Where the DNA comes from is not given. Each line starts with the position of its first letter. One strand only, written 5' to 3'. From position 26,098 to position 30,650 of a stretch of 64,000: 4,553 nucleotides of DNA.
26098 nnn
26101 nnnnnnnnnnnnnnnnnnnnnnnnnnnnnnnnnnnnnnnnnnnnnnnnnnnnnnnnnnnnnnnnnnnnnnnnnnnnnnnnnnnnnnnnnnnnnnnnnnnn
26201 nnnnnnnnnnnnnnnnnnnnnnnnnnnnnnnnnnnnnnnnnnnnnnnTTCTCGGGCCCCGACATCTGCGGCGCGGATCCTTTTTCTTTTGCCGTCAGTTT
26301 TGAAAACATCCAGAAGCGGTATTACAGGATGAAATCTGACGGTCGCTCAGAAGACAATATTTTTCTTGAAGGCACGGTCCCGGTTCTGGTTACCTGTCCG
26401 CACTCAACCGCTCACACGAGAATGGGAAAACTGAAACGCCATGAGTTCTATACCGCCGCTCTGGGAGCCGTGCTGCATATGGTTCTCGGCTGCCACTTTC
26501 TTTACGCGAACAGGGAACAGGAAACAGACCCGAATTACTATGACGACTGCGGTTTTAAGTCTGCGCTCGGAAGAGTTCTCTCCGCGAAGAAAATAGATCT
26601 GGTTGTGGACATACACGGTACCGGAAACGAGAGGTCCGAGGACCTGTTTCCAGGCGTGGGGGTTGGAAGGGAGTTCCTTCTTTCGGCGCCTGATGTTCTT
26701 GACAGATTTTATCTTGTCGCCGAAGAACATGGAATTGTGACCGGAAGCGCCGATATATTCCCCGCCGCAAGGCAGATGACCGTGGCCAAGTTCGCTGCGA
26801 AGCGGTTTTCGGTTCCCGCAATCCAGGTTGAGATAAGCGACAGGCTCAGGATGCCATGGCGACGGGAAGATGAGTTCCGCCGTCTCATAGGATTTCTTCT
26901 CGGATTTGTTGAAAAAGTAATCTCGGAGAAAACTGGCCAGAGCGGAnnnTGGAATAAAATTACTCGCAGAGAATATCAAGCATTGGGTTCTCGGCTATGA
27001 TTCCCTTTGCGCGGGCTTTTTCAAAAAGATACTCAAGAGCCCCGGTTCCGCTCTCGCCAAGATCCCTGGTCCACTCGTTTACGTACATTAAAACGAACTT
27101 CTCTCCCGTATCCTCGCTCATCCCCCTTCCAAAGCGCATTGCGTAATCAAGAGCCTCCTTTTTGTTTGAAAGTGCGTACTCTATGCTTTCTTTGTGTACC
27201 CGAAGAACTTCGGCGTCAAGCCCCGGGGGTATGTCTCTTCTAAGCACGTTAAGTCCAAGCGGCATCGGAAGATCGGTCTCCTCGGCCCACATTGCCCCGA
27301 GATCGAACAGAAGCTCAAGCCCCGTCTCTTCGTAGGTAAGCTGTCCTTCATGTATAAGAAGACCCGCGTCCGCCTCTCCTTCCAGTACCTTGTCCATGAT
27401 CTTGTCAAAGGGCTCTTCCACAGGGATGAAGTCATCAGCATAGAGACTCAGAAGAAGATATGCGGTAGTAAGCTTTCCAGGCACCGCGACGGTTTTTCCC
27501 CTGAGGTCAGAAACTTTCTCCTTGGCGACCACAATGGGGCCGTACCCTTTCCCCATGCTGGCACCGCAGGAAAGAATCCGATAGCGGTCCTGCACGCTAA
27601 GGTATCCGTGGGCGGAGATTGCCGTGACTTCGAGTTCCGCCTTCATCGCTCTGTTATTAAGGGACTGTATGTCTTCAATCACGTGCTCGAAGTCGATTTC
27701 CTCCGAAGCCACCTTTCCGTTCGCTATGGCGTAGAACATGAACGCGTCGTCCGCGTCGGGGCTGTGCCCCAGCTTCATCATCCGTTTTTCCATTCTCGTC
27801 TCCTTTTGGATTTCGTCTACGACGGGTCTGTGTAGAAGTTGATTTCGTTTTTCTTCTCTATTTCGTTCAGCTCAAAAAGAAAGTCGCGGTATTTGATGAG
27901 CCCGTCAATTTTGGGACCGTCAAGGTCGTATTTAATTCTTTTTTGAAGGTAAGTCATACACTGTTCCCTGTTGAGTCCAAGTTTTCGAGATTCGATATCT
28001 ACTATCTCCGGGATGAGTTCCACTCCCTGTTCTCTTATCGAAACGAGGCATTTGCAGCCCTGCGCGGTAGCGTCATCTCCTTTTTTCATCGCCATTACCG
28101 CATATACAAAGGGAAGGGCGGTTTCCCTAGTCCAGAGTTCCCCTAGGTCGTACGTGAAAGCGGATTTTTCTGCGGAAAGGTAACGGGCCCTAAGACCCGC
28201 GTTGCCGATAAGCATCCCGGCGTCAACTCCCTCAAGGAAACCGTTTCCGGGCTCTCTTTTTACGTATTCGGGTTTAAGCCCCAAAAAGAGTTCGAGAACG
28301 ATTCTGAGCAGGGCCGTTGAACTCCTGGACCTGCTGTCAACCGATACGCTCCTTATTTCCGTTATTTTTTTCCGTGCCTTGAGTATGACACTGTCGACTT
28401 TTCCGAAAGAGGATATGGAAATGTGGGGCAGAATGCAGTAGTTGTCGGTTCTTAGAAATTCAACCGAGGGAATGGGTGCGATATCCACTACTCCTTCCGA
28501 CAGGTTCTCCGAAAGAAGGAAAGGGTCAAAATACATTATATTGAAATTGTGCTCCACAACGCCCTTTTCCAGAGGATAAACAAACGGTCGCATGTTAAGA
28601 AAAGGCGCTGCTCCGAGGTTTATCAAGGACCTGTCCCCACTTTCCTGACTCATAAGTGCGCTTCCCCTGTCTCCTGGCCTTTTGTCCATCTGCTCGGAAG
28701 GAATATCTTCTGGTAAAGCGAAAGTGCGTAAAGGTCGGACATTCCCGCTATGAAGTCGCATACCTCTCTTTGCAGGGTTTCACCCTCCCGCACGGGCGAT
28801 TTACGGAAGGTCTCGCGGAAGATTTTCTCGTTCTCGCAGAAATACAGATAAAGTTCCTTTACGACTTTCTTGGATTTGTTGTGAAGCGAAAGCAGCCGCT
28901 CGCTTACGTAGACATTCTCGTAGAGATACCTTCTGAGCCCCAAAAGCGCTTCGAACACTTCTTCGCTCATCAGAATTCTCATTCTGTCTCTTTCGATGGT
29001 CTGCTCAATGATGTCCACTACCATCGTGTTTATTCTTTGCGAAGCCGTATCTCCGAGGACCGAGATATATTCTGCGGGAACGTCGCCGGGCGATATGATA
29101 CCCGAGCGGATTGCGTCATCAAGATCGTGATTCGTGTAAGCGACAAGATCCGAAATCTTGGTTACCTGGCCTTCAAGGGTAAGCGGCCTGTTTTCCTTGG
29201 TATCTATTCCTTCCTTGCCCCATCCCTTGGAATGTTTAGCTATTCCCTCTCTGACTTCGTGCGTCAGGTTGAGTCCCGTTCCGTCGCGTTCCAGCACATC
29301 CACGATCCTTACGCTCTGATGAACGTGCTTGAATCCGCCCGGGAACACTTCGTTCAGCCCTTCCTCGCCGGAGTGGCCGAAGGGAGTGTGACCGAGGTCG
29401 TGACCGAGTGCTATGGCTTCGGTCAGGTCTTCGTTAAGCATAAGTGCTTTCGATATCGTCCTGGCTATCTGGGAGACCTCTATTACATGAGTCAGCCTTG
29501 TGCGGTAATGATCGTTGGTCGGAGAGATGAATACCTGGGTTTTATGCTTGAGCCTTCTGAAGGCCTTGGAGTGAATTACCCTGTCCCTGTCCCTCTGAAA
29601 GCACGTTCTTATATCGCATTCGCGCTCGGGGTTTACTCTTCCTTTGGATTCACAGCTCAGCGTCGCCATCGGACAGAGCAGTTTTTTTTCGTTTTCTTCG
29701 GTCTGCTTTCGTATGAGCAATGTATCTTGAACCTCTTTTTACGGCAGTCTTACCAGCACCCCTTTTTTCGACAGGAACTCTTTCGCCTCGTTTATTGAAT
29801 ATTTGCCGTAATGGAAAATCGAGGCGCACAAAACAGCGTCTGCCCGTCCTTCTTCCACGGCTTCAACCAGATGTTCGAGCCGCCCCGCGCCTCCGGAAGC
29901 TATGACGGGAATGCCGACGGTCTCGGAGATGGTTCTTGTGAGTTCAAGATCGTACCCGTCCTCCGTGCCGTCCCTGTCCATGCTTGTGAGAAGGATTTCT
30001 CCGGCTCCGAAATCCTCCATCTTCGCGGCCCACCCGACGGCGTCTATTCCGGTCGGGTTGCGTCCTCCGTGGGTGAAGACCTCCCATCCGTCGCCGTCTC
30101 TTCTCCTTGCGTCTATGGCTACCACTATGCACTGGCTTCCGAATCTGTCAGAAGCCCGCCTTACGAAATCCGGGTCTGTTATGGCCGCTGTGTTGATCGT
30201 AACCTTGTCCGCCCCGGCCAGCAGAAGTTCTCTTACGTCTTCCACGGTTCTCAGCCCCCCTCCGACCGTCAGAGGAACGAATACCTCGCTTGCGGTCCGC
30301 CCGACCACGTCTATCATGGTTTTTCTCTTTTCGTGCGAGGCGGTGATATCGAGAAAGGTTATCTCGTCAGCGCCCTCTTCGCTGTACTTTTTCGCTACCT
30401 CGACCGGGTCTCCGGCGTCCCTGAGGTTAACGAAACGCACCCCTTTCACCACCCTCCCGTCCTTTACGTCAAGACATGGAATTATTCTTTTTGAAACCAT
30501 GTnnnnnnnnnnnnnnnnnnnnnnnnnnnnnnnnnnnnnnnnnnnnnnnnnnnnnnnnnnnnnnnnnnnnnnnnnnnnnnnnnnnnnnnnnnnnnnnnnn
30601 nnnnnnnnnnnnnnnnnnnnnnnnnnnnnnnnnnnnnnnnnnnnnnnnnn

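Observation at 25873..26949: Unusual fusion: gamma-glutamyl cyclotransferase-like domain plus N-formylglutamate-amidohydrolase-like domain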

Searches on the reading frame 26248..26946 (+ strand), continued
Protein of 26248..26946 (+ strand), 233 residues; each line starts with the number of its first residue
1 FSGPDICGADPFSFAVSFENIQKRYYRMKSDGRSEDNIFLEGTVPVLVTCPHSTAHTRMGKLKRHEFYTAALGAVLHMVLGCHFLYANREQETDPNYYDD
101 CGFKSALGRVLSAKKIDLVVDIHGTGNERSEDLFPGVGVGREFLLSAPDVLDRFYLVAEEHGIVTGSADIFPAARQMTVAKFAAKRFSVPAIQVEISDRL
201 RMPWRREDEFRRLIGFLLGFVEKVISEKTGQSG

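Call 48: find_encoding_contigs(protein=P0131, flank=5000, max_places=1)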
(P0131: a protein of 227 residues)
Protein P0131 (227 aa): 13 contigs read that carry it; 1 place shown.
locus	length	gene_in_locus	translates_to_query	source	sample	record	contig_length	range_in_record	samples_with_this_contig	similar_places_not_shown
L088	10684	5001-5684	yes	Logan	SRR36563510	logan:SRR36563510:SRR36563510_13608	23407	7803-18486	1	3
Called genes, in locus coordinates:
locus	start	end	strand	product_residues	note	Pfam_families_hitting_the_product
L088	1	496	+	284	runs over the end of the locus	PF00528:BPD_transp_1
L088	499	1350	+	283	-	PF00528:BPD_transp_1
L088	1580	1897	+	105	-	PF01740:STAS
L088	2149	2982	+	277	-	PF11136:DUF2889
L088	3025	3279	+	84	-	-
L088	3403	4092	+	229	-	PF00027:cNMP_binding, PF13545:HTH_Crp_2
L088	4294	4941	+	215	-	PF10294:Methyltransf_16, PF06325:PrmA (faint), PF05175:MTS (weak), PF13847:Methyltransf_31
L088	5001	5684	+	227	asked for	-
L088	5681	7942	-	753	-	PF13491:FtsK_4TM, PF17854:FtsK_alpha, PF01580:FtsK_SpoIIIE, PF09397:FtsK_gamma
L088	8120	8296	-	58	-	-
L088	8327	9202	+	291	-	PF02540:NAD_synthase, PF03054:tRNA_Me_trans (faint)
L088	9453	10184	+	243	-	PF20772:TACO1_YebC_N, PF01709:Transcrip_reg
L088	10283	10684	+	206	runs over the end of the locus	-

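Call 58: search_protein_families(library=ncbifam, alignment_id=A4, max_evalue=0.001)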
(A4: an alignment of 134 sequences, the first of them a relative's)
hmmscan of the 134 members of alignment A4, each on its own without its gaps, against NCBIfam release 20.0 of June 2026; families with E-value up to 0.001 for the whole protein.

A. member 1, P0130 (234 aa): 0 families

B. families by the number of members that match (of 134 scanned): 5 families
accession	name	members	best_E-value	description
NF033190.2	inl_like_NEAT_1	6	3.2e-24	NEAT domain-containing leucine-rich repeat protein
NF033921.0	por_somb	4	1.7e-11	iron uptake porin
TIGR02017.1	hutG_amidohyd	2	0.00012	N-formylglutamate deformylase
NF033435.1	S-layer_Clost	1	4.2e-24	S-layer protein SlpA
NF011285.0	PRK14696.1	1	7.1e-05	primary-amine oxidase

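Call 64: find_encoding_contigs(protein=P0123, flank=5000, max_places=2)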
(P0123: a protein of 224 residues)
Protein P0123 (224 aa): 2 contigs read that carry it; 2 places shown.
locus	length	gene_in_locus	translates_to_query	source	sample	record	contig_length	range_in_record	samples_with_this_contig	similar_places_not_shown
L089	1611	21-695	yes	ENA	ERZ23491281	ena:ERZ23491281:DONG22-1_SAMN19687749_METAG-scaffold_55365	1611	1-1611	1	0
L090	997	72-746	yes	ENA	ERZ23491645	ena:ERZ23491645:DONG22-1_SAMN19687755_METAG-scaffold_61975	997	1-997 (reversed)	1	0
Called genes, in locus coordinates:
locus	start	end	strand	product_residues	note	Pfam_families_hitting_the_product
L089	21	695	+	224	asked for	-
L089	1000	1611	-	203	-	?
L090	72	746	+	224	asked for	-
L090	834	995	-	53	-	?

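Call 65: find_encoding_contigs(protein=P0132, flank=6000, max_places=2)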
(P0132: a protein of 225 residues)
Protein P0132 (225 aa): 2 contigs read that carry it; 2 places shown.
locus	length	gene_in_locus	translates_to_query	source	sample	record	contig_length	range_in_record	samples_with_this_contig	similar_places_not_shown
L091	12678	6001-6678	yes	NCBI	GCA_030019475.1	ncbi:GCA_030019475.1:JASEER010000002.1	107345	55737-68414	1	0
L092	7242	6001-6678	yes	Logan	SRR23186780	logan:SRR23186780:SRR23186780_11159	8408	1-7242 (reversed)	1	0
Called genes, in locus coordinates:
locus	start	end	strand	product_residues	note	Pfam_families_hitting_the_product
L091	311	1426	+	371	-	PF02608:Bmp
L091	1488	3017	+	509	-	PF00005:ABC_tran, PF13304:AAA_21 (faint), PF00005:ABC_tran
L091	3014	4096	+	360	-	PF02653:BPD_transp_2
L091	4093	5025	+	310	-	PF02653:BPD_transp_2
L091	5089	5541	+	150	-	PF00383:dCMP_cyt_deam_1, PF14437:MafB19-deam, PF14439:Bd3614-deam (weak)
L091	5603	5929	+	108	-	PF12840:HTH_20, PF01022:HTH_5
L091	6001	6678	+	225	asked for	-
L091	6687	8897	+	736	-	PF01555:N6_N4_Mtase (faint)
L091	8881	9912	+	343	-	-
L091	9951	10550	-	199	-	PF09335:VTT_dom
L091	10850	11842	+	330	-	PF00724:Oxidored_FMN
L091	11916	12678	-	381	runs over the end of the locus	PF13604:AAA_30 (faint), PF20720:nSTAND3 (faint), PF24883:NPHP3_N (faint)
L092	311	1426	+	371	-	PF02608:Bmp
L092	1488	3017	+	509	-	PF00005:ABC_tran, PF13304:AAA_21 (faint), PF00005:ABC_tran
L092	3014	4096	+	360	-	PF02653:BPD_transp_2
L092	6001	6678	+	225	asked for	-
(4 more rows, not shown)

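Call 66: find_encoding_contigs(protein=P0130, flank=6000, max_places=2)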
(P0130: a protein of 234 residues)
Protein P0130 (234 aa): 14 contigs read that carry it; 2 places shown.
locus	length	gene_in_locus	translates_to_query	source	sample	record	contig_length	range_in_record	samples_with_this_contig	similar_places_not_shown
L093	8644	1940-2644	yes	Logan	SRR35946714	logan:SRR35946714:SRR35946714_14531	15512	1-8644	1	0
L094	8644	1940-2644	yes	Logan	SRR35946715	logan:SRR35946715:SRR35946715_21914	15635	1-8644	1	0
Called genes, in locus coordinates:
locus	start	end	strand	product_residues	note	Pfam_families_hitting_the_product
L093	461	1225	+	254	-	-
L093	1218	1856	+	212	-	PF13367:PrsW-protease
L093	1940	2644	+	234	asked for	-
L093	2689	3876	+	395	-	PF11187:Mbeg1-like, PF26363:Phospholipase-like (weak)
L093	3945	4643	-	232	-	PF03460:NIR_SIR_ferr, PF01077:NIR_SIR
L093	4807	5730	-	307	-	PF00781:DAGK_cat, PF19279:YegS_C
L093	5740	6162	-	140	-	PF00582:Usp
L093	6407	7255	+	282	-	PF00198:2-oxoacid_dh (faint)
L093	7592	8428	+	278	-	PF02673:BacA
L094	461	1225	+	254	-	-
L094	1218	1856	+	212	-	PF13367:PrsW-protease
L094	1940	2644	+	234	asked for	-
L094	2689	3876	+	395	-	PF11187:Mbeg1-like, PF26363:Phospholipase-like (weak)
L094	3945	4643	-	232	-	PF03460:NIR_SIR_ferr, PF01077:NIR_SIR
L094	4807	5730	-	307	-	PF00781:DAGK_cat, PF19279:YegS_C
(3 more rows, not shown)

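Call 71: search_dna_similar(query=window:26248-26946:+, collection=plasmids, mode=protein, max_evalue=0.001, max_rows=30)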
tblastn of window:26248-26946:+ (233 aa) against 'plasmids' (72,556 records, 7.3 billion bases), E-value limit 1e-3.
No match.

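Call 72: search_dna_similar(query=P0130, collection=phages, mode=protein, max_evalue=0.001, max_rows=20)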
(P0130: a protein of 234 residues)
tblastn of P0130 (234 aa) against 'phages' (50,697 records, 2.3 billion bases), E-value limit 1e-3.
Records with a match: 1; places in all: 1; records where one place covers at least 80% of the query: 0.
Best place of each record, by identity: <60% 1.
By first word of the organism name: Bacteriophage 1.
By host as written in the record: - 1.
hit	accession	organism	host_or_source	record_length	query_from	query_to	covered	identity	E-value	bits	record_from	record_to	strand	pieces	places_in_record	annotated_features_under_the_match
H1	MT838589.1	Bacteriophage sp.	human fecal samples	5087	45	225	77%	37.4%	3e-29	120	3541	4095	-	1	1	record has no annotation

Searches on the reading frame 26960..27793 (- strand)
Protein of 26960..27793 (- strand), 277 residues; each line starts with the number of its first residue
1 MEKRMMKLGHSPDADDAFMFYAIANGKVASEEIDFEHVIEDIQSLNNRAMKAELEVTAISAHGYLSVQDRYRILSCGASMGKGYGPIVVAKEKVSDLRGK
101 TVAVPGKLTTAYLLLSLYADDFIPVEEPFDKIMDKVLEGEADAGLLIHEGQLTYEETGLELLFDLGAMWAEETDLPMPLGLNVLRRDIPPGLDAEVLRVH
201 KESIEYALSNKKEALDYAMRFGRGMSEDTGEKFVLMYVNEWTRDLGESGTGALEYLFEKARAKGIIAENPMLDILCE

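Call 11: search_protein_families(library=pfam, proteins=[window:26960-27793:-], max_evalue=0.001)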
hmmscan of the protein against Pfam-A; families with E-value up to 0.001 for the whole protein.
window:26960-27793:- (277 aa): 1 family
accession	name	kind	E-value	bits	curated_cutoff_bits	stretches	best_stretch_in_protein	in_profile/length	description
PF02621.19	VitK2_biosynth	-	3.4e-76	256.5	26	1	6-261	1-251/252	Menaquinone biosynthesis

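Call 19: search_protein_families(library=ncbifam, proteins=[window:26960-27793:-], max_evalue=0.00001)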
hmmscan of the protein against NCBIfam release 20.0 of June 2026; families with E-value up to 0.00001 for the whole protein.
window:26960-27793:- (277 aa): 0 families

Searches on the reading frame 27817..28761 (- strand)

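Call 11: search_protein_families(library=pfam, proteins=[window:27817-28761:-], max_evalue=0.001)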
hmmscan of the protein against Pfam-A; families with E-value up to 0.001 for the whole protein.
window:27817-28761:- (314 aa): 1 family
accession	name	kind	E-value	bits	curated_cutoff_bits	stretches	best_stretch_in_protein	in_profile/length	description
PF02621.19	VitK2_biosynth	-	2.4e-44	152.1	26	1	47-295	1-250/252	Menaquinone biosynthesis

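Call 19: search_protein_families(library=ncbifam, proteins=[window:27817-28761:-], max_evalue=0.00001)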
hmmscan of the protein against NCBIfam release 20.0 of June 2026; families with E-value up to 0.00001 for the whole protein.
window:27817-28761:- (314 aa): 0 families

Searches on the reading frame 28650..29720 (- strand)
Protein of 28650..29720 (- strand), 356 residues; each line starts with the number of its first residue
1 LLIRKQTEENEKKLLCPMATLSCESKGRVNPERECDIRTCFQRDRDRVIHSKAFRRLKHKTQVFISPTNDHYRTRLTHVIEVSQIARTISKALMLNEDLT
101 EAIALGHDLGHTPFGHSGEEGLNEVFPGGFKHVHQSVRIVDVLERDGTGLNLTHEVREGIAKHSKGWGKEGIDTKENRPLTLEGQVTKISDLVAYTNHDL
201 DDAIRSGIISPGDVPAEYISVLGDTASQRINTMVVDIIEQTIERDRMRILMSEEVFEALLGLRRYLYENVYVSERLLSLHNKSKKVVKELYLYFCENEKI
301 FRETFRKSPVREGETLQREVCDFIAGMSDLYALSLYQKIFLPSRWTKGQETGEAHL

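Call 11: search_protein_families(library=pfam, proteins=[window:28650-29720:-], max_evalue=0.001)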
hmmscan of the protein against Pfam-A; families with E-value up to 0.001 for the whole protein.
window:28650-29720:- (356 aa): 2 families
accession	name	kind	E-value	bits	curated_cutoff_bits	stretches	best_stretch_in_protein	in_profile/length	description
PF13286.11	HD_assoc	-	9.5e-19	68.2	22.2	1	250-338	2-91/91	Phosphohydrolase-associated domain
PF01966.28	HD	-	5.4e-15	56.1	22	1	75-193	1-113/116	HD domain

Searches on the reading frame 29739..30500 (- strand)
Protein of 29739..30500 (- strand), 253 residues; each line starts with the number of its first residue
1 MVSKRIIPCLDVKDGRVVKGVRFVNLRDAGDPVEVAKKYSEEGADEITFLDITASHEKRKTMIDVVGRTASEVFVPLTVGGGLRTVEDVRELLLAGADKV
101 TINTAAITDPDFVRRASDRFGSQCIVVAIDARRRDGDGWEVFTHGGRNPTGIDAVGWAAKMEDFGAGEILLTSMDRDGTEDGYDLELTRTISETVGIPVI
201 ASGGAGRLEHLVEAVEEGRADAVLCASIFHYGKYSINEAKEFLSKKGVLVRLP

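Call 11: search_protein_families(library=pfam, proteins=[window:29739-30500:-], max_evalue=0.001)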
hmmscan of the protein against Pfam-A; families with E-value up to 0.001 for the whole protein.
window:29739-30500:- (253 aa): 6 families
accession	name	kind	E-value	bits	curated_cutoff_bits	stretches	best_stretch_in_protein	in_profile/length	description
PF00977.27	His_biosynth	-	1.2e-89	300.1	23.6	1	5-234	1-227/228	Histidine biosynthesis protein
PF05690.20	ThiG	-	1.5e-06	28.2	23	0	157-239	136-217/247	Thiazole biosynthesis protein ThiG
PF03060.21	NMO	-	8.5e-06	25.8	28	0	60-107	179-226/331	Nitronate monooxygenase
PF02581.23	TMP-TENI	-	0.00014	21.7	27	0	164-218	119-170/180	Thiamine monophosphate synthase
PF01180.27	DHO_dh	-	0.00042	20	27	0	64-115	228-282/291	Dihydroorotate dehydrogenase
PF00478.31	IMPDH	-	0.00045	19.8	25.6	0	34-102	107-172/345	IMP dehydrogenase / GMP reductase domain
